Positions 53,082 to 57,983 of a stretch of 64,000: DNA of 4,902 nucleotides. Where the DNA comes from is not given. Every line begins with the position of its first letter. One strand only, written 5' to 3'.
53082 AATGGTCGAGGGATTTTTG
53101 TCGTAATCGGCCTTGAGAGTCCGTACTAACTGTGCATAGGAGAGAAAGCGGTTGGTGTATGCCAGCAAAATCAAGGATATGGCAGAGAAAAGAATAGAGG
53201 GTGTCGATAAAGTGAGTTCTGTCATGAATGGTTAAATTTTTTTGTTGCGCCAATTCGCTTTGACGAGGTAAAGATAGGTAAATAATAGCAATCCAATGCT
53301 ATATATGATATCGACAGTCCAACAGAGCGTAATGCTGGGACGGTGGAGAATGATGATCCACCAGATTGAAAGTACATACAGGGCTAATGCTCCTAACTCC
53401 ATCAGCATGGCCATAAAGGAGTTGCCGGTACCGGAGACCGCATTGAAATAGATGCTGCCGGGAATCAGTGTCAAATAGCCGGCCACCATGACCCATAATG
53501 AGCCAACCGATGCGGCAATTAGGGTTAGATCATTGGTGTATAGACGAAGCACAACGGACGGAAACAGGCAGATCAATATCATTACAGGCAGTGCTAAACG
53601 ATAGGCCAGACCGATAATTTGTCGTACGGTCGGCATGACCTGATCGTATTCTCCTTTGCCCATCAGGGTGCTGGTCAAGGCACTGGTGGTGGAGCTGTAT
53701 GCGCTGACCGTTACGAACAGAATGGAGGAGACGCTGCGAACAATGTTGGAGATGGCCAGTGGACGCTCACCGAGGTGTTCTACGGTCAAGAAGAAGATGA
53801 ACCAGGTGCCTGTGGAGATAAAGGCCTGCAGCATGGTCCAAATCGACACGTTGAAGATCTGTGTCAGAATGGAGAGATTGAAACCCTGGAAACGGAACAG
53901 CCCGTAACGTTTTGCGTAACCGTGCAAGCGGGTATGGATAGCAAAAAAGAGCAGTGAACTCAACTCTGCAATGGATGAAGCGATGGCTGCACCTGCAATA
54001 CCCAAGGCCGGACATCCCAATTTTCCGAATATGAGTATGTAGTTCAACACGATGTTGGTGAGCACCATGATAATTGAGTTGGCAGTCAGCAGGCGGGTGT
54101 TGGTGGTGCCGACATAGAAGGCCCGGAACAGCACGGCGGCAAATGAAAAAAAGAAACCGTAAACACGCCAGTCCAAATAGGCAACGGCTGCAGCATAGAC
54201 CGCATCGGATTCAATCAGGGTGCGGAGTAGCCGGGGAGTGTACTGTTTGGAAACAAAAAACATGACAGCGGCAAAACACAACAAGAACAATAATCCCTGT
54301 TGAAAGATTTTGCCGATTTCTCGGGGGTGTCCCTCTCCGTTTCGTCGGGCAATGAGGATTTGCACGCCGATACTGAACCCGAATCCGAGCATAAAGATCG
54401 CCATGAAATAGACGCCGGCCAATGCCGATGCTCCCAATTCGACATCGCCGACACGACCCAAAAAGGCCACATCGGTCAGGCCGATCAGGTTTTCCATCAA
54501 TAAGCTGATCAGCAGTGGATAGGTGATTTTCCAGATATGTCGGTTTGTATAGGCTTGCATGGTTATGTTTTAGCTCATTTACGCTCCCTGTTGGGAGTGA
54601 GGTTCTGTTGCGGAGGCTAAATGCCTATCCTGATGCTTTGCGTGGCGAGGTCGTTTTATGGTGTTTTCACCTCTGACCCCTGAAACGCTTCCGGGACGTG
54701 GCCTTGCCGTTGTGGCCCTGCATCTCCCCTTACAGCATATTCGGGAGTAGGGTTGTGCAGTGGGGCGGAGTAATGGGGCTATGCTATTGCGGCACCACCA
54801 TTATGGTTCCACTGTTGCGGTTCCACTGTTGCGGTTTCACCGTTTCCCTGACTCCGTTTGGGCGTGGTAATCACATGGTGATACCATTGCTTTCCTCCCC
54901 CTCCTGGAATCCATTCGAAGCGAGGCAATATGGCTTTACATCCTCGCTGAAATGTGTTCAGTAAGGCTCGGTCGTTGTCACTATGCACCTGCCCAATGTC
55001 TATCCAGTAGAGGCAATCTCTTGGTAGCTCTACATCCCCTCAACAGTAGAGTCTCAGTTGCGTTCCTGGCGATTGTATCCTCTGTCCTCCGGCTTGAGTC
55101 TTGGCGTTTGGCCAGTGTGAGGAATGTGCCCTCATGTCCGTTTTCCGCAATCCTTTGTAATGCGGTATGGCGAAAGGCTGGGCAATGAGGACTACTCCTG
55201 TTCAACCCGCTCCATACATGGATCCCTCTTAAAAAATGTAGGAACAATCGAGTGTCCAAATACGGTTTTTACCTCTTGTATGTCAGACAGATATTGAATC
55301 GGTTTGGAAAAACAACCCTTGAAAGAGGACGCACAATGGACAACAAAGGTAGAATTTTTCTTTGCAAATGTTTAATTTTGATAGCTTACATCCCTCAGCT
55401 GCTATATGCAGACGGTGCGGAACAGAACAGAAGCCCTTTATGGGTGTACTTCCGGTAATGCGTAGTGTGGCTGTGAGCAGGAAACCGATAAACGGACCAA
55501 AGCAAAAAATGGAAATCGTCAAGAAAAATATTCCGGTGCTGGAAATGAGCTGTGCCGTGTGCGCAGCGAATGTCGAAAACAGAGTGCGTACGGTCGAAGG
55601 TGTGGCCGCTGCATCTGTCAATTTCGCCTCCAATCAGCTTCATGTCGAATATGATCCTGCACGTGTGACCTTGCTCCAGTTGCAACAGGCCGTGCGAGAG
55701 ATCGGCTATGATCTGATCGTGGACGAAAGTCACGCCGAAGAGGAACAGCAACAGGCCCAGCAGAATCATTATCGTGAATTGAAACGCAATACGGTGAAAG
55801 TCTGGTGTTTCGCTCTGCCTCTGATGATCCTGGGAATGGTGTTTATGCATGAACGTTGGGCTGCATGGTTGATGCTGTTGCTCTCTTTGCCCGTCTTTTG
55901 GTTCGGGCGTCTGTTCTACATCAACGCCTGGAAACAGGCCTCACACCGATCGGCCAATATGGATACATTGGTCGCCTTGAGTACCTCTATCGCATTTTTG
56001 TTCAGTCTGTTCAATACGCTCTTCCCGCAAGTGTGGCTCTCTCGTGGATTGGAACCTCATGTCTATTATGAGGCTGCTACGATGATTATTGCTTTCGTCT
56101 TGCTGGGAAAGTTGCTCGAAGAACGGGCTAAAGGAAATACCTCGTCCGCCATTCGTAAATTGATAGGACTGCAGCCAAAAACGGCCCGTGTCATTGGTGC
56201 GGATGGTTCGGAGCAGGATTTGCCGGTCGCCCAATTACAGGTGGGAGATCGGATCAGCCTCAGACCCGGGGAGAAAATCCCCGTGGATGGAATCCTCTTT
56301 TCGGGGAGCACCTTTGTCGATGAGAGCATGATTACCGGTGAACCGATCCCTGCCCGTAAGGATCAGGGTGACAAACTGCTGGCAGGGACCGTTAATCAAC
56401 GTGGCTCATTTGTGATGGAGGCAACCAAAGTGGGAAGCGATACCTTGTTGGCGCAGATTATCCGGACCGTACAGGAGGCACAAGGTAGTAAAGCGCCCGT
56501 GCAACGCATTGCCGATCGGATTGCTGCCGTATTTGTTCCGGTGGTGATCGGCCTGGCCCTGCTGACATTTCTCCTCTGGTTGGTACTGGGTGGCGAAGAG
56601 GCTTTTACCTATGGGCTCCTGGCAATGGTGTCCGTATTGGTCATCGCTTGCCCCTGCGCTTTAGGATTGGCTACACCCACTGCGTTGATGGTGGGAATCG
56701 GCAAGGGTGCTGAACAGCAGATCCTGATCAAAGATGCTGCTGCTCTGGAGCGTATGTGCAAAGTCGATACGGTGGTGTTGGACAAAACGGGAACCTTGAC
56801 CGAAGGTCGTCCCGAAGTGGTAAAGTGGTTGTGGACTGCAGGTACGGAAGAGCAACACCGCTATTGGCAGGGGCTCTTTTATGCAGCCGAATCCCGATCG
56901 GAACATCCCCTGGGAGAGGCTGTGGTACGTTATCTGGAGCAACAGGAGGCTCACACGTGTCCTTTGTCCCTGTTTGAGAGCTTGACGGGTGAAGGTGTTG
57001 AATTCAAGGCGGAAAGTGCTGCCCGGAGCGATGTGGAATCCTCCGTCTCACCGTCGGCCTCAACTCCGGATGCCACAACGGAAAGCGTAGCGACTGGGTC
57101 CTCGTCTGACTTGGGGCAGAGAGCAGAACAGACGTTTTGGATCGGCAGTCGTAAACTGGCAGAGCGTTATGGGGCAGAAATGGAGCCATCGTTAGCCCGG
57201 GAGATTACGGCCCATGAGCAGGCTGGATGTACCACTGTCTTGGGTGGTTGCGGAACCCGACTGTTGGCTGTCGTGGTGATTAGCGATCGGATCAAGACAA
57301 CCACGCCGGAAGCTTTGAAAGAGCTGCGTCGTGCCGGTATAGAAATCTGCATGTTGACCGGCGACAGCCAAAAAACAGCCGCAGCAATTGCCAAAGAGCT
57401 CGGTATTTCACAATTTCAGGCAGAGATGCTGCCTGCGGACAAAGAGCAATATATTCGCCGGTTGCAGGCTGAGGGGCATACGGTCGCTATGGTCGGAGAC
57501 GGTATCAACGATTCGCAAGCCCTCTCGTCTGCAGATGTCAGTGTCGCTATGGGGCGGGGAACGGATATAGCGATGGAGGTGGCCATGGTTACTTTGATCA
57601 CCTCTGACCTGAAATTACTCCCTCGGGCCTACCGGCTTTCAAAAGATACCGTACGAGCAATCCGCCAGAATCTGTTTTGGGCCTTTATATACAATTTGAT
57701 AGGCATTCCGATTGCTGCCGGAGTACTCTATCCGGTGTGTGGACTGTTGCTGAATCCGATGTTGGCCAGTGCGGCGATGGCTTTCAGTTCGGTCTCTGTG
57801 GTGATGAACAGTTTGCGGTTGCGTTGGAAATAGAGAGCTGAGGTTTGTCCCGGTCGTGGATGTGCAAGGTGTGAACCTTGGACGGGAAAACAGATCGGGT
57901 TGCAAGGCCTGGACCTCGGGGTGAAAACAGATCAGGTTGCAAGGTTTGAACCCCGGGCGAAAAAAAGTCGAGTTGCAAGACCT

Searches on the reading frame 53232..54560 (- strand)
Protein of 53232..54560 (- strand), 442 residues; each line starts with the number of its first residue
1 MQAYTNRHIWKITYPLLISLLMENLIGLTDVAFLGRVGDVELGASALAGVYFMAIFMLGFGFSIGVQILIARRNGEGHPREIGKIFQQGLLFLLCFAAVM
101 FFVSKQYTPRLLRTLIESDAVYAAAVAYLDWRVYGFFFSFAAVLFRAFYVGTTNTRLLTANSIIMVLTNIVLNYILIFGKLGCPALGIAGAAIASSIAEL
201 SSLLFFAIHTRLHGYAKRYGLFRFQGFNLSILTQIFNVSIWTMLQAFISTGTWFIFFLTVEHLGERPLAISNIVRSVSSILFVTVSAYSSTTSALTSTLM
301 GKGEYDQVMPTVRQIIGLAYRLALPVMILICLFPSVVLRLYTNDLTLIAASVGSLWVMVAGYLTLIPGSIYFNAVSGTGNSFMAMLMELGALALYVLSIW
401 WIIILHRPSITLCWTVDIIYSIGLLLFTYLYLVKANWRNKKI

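Call 33: search_protein_families(library=pfam, proteins=[window:53232-54560:-], max_evalue=0.0001)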
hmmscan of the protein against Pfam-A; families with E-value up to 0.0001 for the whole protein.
window:53232-54560:- (442 aa): 1 family
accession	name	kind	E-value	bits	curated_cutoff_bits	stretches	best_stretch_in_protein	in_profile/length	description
PF01554.23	MatE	-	1.1e-39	136.2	24.9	2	15-175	1-161/161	MatE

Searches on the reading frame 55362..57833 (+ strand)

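Call 33: search_protein_families(library=pfam, proteins=[window:55362-57833:+], max_evalue=0.0001)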
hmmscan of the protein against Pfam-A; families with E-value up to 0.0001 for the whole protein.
window:55362-57833:+ (823 aa): 4 families
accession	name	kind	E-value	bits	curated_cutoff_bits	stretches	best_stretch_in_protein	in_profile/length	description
PF00122.25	E1-E2_ATPase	-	2.9e-60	203.3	28.1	1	270-451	2-180/181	E1-E2 ATPase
PF00702.32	Hydrolase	-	1.6e-32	113.9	26.4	1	468-725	1-191/191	haloacid dehalogenase-like hydrolase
PF00403.32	HMA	-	4.1e-12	46.7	24.8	1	61-117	6-62/62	Heavy-metal-associated domain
PF08282.18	Hydrolase_3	-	1.5e-08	35.1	20.9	1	696-743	194-241/255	haloacid dehalogenase-like hydrolase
